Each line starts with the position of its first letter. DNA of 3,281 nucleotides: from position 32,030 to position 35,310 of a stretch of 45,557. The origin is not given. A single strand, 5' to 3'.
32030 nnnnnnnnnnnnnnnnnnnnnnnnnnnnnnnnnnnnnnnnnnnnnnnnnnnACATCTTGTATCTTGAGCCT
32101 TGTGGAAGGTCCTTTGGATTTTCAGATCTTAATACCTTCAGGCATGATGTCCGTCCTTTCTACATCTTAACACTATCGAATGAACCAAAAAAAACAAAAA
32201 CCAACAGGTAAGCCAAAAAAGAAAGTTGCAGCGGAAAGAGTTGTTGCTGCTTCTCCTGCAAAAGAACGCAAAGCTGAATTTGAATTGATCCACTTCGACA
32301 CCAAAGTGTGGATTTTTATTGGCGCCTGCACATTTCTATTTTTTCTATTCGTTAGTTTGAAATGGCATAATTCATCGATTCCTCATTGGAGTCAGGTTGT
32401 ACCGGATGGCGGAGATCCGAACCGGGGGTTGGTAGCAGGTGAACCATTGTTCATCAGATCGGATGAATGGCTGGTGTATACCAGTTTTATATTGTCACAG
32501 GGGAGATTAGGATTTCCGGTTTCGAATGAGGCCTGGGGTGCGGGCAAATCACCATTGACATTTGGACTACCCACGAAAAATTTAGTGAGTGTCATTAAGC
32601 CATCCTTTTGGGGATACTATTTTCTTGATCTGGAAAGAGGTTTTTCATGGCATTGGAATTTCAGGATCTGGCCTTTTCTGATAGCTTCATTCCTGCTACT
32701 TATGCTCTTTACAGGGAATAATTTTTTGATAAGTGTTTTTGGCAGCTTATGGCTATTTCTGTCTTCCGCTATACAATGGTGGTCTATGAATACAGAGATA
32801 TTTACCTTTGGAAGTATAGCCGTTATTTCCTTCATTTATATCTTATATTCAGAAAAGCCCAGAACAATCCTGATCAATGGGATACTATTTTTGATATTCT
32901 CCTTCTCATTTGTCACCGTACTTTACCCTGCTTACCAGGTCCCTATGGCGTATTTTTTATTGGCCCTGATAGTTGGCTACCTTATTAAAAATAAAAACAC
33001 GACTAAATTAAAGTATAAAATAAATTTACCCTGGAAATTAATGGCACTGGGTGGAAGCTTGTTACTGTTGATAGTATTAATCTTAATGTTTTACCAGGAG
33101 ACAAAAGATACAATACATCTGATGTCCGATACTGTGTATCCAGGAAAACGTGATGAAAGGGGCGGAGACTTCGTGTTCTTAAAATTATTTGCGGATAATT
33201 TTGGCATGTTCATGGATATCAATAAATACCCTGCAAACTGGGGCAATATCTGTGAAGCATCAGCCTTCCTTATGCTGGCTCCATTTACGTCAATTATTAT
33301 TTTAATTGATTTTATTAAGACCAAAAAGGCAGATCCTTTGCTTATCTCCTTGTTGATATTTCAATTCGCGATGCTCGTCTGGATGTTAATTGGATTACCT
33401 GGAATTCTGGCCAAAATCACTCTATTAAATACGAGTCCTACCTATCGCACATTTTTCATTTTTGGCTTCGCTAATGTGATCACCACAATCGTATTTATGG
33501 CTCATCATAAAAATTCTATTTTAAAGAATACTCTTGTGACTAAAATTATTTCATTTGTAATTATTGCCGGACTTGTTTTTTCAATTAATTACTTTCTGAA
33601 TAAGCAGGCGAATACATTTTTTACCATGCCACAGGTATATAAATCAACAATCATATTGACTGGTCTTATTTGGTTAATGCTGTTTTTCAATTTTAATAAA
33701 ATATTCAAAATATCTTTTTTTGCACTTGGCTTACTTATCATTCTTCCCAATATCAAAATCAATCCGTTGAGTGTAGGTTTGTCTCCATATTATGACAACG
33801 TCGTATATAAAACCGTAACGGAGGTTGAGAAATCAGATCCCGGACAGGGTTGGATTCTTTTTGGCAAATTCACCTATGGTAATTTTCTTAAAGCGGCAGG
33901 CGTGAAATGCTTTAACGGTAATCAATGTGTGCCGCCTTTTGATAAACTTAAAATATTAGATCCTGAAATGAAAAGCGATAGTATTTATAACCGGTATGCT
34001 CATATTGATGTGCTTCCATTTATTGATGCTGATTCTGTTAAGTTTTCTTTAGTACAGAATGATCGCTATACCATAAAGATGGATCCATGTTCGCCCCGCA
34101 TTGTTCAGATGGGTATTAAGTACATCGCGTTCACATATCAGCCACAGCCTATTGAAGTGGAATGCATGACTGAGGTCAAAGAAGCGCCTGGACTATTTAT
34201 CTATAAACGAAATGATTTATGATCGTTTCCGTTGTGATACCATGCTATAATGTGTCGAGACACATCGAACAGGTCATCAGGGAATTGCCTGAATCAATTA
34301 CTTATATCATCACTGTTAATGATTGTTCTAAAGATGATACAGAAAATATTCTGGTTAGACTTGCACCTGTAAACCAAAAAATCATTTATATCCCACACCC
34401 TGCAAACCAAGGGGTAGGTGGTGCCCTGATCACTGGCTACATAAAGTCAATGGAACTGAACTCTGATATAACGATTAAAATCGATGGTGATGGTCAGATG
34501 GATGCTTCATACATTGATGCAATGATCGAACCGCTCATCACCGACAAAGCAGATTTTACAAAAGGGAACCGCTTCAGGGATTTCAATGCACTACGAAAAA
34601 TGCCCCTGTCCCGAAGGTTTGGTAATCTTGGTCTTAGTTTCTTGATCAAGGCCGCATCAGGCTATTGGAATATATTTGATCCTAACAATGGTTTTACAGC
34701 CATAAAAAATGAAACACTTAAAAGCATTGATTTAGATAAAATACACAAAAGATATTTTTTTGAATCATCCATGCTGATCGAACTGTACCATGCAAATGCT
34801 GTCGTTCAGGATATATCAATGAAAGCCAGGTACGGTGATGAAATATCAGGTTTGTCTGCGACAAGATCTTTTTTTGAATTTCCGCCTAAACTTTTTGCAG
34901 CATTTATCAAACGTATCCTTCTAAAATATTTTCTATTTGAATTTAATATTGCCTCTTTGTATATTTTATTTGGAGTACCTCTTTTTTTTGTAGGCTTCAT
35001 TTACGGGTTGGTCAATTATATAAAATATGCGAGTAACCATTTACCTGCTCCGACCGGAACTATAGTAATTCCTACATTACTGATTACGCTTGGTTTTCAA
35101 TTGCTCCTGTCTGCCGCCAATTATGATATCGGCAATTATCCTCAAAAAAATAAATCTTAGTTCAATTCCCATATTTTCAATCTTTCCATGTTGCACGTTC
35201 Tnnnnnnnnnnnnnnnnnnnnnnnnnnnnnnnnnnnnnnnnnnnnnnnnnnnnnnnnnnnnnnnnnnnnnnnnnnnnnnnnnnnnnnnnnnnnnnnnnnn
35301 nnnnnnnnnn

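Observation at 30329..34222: Two adjacent large polytopic proteins that I cannot place in a named family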

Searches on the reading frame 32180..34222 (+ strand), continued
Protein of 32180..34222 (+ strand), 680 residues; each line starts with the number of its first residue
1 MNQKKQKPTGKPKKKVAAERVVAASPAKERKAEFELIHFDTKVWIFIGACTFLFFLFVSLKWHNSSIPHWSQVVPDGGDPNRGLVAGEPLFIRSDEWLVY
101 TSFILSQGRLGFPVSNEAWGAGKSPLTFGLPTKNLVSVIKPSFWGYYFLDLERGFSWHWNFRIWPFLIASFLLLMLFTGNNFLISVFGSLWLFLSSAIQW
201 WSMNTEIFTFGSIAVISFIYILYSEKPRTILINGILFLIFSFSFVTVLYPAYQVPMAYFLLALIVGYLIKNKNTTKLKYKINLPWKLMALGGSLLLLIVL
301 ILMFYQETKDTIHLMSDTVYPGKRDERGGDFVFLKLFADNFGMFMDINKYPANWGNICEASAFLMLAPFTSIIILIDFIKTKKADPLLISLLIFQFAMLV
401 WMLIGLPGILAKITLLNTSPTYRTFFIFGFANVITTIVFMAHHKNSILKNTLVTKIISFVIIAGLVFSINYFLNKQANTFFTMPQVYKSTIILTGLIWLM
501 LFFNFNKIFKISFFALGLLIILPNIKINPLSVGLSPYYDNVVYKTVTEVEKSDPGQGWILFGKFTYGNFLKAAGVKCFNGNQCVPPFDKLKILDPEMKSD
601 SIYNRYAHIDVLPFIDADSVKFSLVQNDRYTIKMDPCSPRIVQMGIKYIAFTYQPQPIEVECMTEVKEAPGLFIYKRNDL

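Call 55: search_protein_families(library=ncbifam, proteins=[L058:10014-10625:+, L058:12498-14219:+, L059:9936-10283:+, L059:10276-10608:+, L059:9001-9933:+], max_evalue=0.01)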
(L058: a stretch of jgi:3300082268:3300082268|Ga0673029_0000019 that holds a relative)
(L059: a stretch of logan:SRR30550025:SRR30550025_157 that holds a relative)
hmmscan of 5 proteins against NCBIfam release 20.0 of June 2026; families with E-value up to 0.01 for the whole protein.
L058:10014-10625:+ (203 aa): 1 family
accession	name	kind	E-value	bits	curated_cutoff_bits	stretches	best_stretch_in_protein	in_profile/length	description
TIGR02081.1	metW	equivalog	0.00027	20.5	189.5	1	42-124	16-99/194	methionine biosynthesis protein MetW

L058:12498-14219:+ (573 aa): 0 families

L059:9936-10283:+ (115 aa): 3 families
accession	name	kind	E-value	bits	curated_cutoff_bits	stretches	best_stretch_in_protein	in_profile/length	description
NF002816.2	PRK02971.1-2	equivalog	8.4e-05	23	99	1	31-111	35-117/120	4-amino-4-deoxy-L-arabinose-phosphoundecaprenol flippase subunit ArnF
NF051482.1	EbrB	exception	0.0002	22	160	1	14-110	3-101/105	SMR family multidrug efflux transporter EbrB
TIGR00950.1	2A78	equivalog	0.0013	18.2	230.2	0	8-63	123-180/264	carboxylate/amino acid/amine transporter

L059:10276-10608:+ (110 aa): 3 families
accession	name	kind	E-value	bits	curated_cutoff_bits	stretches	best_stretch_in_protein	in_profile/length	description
NF011625.2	PRK15051.1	equivalog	1.2e-09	38.4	92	1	5-109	2-108/111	4-amino-4-deoxy-L-arabinose-phosphoundecaprenol flippase subunit ArnE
TIGR03340.1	phn_DUF6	hypoth_equivalog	1.2e-05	25.2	288.15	1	26-106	199-279/281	phosphonate utilization associated putative membrane protein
NF002816.2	PRK02971.1-2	equivalog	4.6e-05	23.9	99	1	41-108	47-116/120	4-amino-4-deoxy-L-arabinose-phosphoundecaprenol flippase subunit ArnF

L059:9001-9933:+ (310 aa): 10 families
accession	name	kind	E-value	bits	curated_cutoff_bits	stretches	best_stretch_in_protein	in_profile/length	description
TIGR04182.1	glyco_TIGR04182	equivalog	1.2e-72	244.8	325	1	3-294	2-288/293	S-layer glycoprotein N-glycosyltransferase AglJ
NF041391.1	DPhHxTase_Halo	equivalog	2e-28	98.8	375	1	9-220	3-207/213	dolichyl-phosphate hexose transferase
NF058614.1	PPMAGASynPpgS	equivalog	2.7e-16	59.7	370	1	5-194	4-198/226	polyprenyl-phospho-N-acetylgalactosaminyl synthase PpgS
NF010496.0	PRK13915.1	equivalog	1.7e-11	43.8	262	1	2-103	32-147/307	glucosyl-3-phosphoglycerate synthase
TIGR03937.1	PgaC_IcaA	equivalog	2.1e-09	36.9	422.3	1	2-103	46-154/407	poly-beta-1,6-N-acetyl-D-glucosamine synthase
TIGR04283.1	glyco_like_mftF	equivalog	7.3e-08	32.3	182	1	3-99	1-97/221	TIGR04283 family arsenosugar biosynthesis glycosyltransferase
NF053846.1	glyco_with_XrtP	equivalog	2.4e-07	29.8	520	1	5-50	45-90/440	XrtP-associated glycosyltransferase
NF047588.1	GlcsyltransPgfSStrep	equivalog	5.4e-05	22.5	500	1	1-175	1-179/308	glycosyltransferase PgfS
NF038302.1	EPS_HpsE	equivalog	0.0017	17.4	300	1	2-52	2-56/307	hormogonium polysaccharide biosynthesis glycosyltransferase HpsE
NF041865.1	EpsU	equivalog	0.0019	17.3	700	1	2-85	40-133/394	exopolysaccharide biosynthesis GT2 family glycosyltransferase EpsU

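Call 67: find_homologous_proteins(query=A5, max_evalue=0.001)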
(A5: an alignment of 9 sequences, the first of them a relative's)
Query A5 (9 sequences) (674 aa, profile of the alignment): 30 proteins with E <= 0.001 among 8000 candidates.
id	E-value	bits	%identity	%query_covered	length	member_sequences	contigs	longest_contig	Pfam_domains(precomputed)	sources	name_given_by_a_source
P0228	2.0e-196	672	100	100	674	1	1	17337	PF24672.2,PF24677.2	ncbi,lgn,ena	-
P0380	2.2e-133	464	61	97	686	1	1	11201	PF24677.2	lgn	-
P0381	3.1e-101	358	46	97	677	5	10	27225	PF24677.2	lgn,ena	-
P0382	2.2e-97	345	41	97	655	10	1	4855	PF24672.2,PF24677.2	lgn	-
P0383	3.1e-97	345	40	97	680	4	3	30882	PF24677.2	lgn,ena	-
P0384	6.7e-96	340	40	97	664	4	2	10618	PF24672.2,PF24677.2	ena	-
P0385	9.0e-96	340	45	96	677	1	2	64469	PF24677.2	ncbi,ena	-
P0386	6.8e-95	337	41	97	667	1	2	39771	PF24677.2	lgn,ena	-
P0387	4.0e-93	331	39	97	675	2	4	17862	PF24677.2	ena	-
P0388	1.1e-92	330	41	97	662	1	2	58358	PF24677.2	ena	-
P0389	1.6e-92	329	47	96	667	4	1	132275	PF24672.2,PF24677.2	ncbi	-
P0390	4.1e-92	328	39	99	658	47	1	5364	PF24677.2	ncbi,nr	ncbi:MAG: hypothetical protein MR727_00940 [Lentisphaeria bacterium]|nr:hypothetical protein [Lentis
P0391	4.1e-91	324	43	96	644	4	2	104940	PF24677.2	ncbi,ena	-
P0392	6.3e-90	320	43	95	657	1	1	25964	PF24677.2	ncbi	-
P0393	6.3e-88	314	40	97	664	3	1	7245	PF24672.2,PF24677.2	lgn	-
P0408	1.5e-37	147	-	-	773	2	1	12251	PF24672.2,PF24677.2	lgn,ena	-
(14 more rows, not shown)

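Call 68: find_encoding_contigs(protein=P0389, flank=6000, max_places=1)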
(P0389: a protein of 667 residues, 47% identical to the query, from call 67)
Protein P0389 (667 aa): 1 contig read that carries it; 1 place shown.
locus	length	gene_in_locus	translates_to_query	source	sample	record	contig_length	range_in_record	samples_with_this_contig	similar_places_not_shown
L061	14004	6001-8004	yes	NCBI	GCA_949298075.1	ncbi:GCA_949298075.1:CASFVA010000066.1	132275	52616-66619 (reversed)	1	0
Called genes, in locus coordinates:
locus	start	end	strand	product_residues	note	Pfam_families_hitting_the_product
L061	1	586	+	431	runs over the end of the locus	PF13529:Peptidase_C39_2 (faint)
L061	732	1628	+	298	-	PF01946:Thi4, PF01266:DAO (faint), PF13450:NAD_binding_8 (weak)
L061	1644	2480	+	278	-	PF09297:Zn_ribbon_NUD, PF00293:NUDIX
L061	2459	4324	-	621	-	PF03717:PBP_dimer, PF00905:Transpeptidase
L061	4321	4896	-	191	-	-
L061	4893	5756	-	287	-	PF04085:MreC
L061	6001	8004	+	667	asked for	PF24677:DUF7657, PF24672:DUF7654 (faint)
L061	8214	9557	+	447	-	PF02812:ELFV_dehydrog_N, PF00208:ELFV_dehydrog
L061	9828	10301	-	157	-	PF01558:POR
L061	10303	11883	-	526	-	PF01855:POR_N, PF02775:TPP_enzyme_C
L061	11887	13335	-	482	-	-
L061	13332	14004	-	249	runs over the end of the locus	PF01509:TruB_N, PF16198:TruB_C_2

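Call 69: find_encoding_contigs(protein=P0391, flank=6000, max_places=1)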
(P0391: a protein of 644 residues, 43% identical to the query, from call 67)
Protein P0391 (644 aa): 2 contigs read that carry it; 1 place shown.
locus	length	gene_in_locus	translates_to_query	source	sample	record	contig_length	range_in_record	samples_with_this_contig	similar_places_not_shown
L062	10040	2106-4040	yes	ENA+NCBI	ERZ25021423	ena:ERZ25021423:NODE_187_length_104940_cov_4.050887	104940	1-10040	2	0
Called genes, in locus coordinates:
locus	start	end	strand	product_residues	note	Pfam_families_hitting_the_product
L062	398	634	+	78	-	PF00550:PP-binding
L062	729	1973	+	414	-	PF00109:ketoacyl-synt, PF02801:Ketoacyl-synt_C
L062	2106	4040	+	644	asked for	PF24677:DUF7657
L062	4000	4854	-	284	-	PF02401:LYTB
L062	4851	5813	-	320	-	PF00389:2-Hacid_dh, PF02826:2-Hacid_dh_C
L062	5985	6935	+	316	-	PF01032:FecCD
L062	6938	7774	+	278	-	PF00005:ABC_tran, PF02463:SMC_N (faint), PF13304:AAA_21 (weak)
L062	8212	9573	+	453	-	PF00308:Bac_DnaA, PF00004:AAA (weak), PF01695:IstB_IS21, PF08299:Bac_DnaA_C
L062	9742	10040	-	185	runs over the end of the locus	PF13453:Zn_ribbon_TFIIB (faint)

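Call 70: find_encoding_contigs(protein=P0408, flank=6000, max_places=1)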
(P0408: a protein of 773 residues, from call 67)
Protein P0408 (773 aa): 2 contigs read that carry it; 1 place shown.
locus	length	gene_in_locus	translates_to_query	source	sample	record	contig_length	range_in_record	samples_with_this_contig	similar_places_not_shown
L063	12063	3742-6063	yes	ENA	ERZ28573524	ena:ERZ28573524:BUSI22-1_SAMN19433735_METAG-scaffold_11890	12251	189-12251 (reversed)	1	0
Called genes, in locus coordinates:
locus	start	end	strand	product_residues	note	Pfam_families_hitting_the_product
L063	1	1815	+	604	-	?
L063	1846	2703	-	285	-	-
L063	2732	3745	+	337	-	PF08240:ADH_N, PF00107:ADH_zinc_N, PF13602:ADH_zinc_N_2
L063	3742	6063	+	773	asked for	PF24677:DUF7657, PF24672:DUF7654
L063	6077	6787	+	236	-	PF00535:Glycos_transf_2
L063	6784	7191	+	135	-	PF10066:DUF2304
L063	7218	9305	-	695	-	PF13632:Glyco_trans_2_3 (faint), PF10111:Glyco_tranf_2_2 (faint), PF13641:Glyco_tranf_2_3, PF00535:Glycos_transf_2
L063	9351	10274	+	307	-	PF01073:3Beta_HSD, PF01370:Epimerase, PF02719:Polysacc_synt_2, PF04321:RmlD_sub_bind, PF13460:NAD_binding_10, PF16363:GDP_Man_Dehyd, PF07993:NAD_binding_4 (weak)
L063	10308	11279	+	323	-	PF01370:Epimerase, PF04321:RmlD_sub_bind, PF05368:NmrA (faint), PF16363:GDP_Man_Dehyd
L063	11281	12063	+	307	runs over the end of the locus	PF01073:3Beta_HSD (faint), PF01370:Epimerase, PF02719:Polysacc_synt_2 (faint), PF04321:RmlD_sub_bind, PF16363:GDP_Man_Dehyd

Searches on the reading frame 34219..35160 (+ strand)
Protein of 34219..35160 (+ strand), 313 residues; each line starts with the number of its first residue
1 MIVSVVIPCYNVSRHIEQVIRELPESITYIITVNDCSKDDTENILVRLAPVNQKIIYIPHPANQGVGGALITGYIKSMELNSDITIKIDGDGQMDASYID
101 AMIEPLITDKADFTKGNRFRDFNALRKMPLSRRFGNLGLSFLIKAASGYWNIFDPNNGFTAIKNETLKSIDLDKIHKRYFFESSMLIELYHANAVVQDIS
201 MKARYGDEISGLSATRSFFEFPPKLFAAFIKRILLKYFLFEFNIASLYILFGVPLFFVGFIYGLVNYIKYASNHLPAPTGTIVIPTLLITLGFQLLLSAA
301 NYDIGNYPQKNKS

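Call 3: search_protein_families(library=pfam, proteins=[window:34219-35160:+], max_evalue=1)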
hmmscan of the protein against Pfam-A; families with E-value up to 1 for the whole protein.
window:34219-35160:+ (313 aa): 3 families
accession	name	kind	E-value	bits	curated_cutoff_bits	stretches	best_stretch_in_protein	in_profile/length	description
PF00535.33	Glycos_transf_2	-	4.1e-19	69.6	23.3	1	4-168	1-165/168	Glycosyl transferase family 2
PF13641.12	Glyco_tranf_2_3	-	0.014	15.8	27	1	3-119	3-124/230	Glycosyltransferase like family 2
PF00942.24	CBM_3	-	0.024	15.5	22.4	1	162-201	21-51/83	Cellulose binding domain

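Call 4: search_protein_families(library=ncbifam, proteins=[window:34219-35160:+], max_evalue=1)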
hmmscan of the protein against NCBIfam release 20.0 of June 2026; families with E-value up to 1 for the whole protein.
window:34219-35160:+ (313 aa): 15 families
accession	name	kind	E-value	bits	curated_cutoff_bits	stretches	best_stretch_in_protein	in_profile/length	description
TIGR04182.1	glyco_TIGR04182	equivalog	8.4e-17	61.5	325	1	3-299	2-276/293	S-layer glycoprotein N-glycosyltransferase AglJ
NF058614.1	PPMAGASynPpgS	equivalog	1.2e-16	60.8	370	1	4-172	3-167/226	polyprenyl-phospho-N-acetylgalactosaminyl synthase PpgS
TIGR03937.1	PgaC_IcaA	equivalog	1.4e-13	50.6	422.3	1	2-109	46-153/407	poly-beta-1,6-N-acetyl-D-glucosamine synthase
NF047588.1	GlcsyltransPgfSStrep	equivalog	5.8e-09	35.6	500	1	1-134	1-137/308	glycosyltransferase PgfS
NF010496.0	PRK13915.1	equivalog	7.1e-06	25.3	262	1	3-124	33-161/307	glucosyl-3-phosphoglycerate synthase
NF047683.1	TeichurnBiosyTuaG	equivalog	1.4e-05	24.9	400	1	2-67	7-75/252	teichuronic acid biosynthesis protein TuaG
TIGR01556.1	rhamnosyltran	subfamily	0.00015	21.1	200.55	1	14-110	8-102/281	rhamnosyltransferase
NF007986.1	PRK10714.1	equivalog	0.00041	19.5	529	1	3-103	8-112/316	undecaprenyl-phosphate 4-deoxy-4-formamido-L-arabinose transferase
NF007482.0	PRK10073.1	equivalog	0.00072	18.6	423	1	3-73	8-80/334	glycosyltransferase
NF045692.1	OglycostaseCruG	equivalog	0.001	18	600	1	3-112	43-158/386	2'-O-glycosyltransferase CruG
TIGR03965.1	mycofact_glyco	equivalog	0.002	17.1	280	1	3-73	76-149/467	mycofactocin biosynthesis glycosyltransferase MftF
NF041875.1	EPS_EpsD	equivalog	0.013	14.9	370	1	3-71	1-72/325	exopolysaccharide biosynthesis glycosyltransferase EpsD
TIGR04283.1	glyco_like_mftF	equivalog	0.035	13.7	182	1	3-47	1-48/221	TIGR04283 family arsenosugar biosynthesis glycosyltransferase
NF050113.1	gal_furan_GlfT1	equivalog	0.036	13.4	330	1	24-98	25-96/290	galactofuranosyltransferase GlfT1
NF038302.1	EPS_HpsE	equivalog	0.14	11.1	300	1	3-48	3-54/307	hormogonium polysaccharide biosynthesis glycosyltransferase HpsE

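Call 43: search_solved_structures(query=window:34219-35160:+, max_evalue=0.001)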
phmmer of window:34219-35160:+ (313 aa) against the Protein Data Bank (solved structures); distinct sequences matched with E-value up to 0.001: 2.
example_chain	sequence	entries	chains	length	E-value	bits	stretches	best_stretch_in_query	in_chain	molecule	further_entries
5mlz_A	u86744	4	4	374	6.3e-09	38.6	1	1-188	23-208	Dolichol monophosphate mannose synthase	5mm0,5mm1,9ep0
5hea_A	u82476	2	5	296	0.0001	24.7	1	2-127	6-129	Putative glycosyltransferase (GalT1)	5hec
